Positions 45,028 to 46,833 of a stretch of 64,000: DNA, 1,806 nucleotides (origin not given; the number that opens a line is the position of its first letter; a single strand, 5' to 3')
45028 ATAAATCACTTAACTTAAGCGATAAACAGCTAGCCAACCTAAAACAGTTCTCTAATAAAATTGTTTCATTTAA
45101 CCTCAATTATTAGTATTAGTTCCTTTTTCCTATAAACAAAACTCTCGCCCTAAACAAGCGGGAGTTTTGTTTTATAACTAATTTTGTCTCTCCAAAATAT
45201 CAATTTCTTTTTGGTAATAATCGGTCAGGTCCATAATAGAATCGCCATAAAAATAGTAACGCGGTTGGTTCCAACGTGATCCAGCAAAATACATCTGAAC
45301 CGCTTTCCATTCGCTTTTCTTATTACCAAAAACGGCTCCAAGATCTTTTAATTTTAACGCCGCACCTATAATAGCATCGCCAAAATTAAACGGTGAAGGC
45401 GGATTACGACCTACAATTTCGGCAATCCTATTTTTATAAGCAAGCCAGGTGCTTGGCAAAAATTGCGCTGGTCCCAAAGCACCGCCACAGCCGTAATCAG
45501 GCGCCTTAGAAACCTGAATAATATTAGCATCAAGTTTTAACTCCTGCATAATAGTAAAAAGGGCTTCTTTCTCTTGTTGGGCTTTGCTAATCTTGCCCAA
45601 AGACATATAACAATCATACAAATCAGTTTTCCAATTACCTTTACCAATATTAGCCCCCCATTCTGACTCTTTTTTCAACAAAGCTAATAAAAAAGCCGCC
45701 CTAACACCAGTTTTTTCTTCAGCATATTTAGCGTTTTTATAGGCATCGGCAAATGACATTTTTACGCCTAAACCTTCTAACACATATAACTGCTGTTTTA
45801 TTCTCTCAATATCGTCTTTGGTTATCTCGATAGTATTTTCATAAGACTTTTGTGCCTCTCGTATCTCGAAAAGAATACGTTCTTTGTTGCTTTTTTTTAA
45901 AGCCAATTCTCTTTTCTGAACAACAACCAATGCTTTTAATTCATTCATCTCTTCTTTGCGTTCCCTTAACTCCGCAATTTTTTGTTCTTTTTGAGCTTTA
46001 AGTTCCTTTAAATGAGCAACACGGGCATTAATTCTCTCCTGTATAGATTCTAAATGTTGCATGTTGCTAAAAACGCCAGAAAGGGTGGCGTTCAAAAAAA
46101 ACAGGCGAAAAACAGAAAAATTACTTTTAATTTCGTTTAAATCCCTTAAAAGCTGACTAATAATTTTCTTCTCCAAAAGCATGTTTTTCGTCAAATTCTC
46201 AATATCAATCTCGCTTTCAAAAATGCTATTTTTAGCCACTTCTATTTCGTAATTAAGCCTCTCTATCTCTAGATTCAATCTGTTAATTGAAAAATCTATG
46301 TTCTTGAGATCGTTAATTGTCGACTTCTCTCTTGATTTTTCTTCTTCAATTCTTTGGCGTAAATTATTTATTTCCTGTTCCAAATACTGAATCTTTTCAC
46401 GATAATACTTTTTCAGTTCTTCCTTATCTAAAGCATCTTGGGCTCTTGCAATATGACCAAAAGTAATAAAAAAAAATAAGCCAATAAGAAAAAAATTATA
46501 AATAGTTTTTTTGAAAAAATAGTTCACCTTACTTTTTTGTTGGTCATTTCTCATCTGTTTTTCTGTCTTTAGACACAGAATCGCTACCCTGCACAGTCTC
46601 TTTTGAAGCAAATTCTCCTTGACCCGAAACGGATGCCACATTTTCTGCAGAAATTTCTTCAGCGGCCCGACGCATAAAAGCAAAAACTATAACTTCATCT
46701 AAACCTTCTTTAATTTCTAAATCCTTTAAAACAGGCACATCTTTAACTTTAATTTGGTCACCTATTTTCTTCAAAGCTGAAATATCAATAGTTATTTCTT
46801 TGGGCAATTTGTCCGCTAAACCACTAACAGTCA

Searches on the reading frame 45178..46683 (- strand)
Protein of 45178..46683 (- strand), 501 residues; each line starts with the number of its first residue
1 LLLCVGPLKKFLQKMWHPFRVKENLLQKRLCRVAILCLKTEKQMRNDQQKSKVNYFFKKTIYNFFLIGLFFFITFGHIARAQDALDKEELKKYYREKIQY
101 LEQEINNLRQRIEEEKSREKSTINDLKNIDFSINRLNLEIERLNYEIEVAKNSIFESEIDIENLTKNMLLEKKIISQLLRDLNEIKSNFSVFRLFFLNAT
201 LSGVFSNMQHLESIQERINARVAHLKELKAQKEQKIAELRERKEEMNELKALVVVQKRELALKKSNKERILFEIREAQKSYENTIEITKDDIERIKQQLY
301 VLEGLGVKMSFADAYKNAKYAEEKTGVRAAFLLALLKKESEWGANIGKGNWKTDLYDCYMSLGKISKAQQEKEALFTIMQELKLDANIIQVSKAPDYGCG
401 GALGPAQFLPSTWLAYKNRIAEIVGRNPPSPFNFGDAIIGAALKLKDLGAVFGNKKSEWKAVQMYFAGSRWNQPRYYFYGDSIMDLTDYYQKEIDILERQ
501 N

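Call 47: search_protein_families(library=pfam, proteins=[window:45178-46683:-], max_evalue=0.01)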
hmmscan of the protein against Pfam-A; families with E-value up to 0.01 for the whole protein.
window:45178-46683:- (501 aa): 2 families
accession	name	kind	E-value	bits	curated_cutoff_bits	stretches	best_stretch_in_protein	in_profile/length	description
PF13406.11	SLT_2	-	1.6e-08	34.5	24.3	1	317-416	76-169/292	Transglycosylase SLT domain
PF01464.25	SLT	-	0.0022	18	21.3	0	370-469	13-98/117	Transglycosylase SLT domain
